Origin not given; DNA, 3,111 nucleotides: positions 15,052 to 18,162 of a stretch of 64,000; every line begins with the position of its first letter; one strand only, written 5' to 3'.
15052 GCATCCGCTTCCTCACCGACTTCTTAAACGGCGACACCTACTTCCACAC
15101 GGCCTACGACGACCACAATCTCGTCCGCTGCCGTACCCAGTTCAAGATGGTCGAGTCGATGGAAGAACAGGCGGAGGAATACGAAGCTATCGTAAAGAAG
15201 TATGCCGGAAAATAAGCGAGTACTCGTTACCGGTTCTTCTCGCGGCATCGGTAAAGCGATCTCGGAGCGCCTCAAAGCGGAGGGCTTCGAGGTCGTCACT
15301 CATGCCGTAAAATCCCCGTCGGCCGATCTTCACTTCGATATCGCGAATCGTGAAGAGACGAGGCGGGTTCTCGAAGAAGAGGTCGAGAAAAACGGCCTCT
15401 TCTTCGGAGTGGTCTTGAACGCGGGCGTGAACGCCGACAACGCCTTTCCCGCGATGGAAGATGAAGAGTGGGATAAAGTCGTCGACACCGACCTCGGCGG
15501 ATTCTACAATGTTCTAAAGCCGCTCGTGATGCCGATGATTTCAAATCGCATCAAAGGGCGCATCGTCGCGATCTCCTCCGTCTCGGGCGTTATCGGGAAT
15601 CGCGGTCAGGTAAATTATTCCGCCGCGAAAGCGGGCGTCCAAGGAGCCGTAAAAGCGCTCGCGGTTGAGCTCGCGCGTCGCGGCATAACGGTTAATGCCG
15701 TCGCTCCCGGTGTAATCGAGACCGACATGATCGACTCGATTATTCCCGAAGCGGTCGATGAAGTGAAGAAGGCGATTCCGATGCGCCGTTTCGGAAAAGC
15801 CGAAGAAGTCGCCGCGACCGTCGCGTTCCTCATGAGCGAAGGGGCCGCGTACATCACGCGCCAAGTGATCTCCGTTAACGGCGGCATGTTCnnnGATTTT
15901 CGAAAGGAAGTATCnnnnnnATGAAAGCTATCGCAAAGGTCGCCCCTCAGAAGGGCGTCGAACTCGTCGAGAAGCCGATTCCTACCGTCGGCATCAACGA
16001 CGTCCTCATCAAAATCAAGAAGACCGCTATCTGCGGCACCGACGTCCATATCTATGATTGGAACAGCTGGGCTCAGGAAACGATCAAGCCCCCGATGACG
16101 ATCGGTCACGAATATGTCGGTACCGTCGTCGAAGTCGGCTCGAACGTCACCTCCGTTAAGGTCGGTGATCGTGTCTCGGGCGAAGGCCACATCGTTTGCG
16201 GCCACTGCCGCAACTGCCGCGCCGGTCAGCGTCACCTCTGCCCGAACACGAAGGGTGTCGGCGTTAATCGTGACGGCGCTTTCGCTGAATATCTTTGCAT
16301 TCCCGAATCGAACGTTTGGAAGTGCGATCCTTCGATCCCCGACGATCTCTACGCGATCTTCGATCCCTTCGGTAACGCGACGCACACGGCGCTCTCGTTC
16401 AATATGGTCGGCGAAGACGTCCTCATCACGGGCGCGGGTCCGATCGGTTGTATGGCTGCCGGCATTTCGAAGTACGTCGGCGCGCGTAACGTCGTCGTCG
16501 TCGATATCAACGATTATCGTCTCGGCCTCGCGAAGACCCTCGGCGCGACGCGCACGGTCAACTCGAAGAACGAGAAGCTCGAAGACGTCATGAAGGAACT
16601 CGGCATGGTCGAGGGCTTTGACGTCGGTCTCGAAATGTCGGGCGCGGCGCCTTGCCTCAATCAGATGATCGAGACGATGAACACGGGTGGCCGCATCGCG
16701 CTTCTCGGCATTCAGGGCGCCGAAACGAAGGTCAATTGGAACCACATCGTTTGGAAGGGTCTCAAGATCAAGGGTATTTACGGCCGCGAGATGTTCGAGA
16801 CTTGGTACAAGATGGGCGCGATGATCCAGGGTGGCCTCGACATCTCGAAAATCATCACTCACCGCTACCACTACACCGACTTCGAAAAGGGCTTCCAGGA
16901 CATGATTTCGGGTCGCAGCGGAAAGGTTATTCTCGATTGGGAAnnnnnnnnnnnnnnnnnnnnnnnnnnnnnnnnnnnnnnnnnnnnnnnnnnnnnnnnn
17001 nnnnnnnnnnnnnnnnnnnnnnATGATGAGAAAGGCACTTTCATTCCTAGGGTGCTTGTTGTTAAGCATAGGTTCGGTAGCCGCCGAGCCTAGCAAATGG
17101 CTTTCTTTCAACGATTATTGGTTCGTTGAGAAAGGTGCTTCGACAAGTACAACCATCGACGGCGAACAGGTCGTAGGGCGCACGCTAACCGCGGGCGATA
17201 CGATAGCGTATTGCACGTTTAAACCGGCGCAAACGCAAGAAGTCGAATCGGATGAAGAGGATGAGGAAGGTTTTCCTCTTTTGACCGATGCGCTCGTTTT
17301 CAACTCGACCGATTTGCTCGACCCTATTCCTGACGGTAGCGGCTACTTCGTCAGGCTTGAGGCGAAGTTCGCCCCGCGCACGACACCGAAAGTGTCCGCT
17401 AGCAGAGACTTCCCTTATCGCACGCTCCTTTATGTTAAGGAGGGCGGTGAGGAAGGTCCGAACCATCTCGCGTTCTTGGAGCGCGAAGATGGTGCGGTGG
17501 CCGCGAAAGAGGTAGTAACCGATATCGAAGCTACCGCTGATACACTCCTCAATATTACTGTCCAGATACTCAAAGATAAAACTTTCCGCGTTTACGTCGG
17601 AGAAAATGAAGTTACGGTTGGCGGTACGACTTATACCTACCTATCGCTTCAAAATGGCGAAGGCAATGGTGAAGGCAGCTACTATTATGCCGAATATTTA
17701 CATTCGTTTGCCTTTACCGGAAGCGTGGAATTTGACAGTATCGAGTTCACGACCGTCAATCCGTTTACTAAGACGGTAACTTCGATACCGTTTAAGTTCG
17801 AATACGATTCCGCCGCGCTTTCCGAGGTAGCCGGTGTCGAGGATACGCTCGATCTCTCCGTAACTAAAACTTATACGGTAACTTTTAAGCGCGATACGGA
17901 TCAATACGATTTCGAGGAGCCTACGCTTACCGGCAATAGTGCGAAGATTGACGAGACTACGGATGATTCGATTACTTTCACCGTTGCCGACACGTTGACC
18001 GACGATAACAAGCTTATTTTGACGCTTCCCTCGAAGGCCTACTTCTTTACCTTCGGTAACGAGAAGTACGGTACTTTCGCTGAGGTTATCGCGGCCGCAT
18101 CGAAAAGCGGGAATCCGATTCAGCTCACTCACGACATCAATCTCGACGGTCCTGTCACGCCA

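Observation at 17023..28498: Translationally coupled trio: 863-aa secreted protein, pseudopilin, and a ~2,679-aa lectin-domain giant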

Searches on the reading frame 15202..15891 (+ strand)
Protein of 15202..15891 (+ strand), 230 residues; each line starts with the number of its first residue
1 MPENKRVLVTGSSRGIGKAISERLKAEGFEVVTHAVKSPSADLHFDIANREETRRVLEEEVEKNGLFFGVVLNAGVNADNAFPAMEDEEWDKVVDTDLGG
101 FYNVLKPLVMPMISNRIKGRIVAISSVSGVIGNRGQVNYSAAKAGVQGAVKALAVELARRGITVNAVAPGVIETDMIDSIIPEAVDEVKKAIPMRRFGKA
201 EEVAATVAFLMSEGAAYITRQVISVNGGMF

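Call 11: search_protein_families(library=pfam, proteins=[window:15202-15891:+], max_evalue=0.001)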
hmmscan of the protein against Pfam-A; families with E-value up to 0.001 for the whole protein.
window:15202-15891:+ (230 aa): 3 families
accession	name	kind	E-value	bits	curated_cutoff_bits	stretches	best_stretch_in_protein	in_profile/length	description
PF13561.12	adh_short_C2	-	3.5e-48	164.7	27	1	13-229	5-235/236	Enoyl-(Acyl carrier protein) reductase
PF00106.31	adh_short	-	2.5e-41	141.7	26.6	1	5-180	1-190/195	short chain dehydrogenase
PF08659.16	KR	-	3e-15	57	22.6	1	44-168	59-174/180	KR domain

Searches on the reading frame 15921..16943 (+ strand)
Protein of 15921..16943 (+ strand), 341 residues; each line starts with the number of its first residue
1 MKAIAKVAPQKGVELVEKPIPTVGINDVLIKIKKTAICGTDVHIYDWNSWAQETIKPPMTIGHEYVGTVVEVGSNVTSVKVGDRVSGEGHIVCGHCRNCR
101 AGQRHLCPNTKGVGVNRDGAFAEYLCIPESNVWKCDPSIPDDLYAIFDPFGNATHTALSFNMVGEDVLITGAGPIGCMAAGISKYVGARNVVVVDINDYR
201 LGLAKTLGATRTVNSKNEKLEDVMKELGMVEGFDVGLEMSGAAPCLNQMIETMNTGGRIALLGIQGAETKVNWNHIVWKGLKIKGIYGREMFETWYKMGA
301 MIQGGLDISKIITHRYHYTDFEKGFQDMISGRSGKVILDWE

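Call 11: search_protein_families(library=pfam, proteins=[window:15921-16943:+], max_evalue=0.001)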
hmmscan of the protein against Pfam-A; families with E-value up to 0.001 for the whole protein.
window:15921-16943:+ (341 aa): 4 families
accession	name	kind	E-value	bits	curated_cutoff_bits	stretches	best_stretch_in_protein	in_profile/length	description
PF08240.17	ADH_N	-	3.5e-31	108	23.5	1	26-135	3-102/104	Alcohol dehydrogenase GroES-like domain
PF00107.32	ADH_zinc_N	-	8.8e-27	94.1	31.8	1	174-302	1-127/129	Zinc-binding dehydrogenase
PF16912.11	Glu_dehyd_C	-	9.3e-11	42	34.9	1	154-275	21-143/211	Glucose dehydrogenase C-terminus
PF01262.27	AlaDh_PNT_C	-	0.00085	19.2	23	0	166-256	30-122/214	Alanine dehydrogenase/PNT, C-terminal domain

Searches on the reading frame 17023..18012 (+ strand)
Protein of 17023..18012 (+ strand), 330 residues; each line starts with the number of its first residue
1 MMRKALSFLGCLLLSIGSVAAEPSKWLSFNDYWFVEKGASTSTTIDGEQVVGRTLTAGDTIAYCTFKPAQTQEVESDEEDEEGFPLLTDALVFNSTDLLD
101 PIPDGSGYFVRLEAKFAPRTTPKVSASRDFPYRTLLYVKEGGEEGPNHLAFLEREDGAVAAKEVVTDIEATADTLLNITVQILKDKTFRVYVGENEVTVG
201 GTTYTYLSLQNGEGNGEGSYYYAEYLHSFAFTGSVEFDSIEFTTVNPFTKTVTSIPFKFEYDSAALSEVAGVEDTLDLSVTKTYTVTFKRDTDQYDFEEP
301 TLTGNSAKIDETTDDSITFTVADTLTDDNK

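Call 108: search_protein_families(library=pfam, max_evalue=0.5, proteins=[window:17023-18012:+])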
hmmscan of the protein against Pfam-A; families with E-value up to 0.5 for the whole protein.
window:17023-18012:+ (330 aa): 1 family
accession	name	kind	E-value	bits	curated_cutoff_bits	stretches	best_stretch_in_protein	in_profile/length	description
PF11514.14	DUF3219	-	0.029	14.8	25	1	155-224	16-85/94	Protein of unknown function (DUF3219)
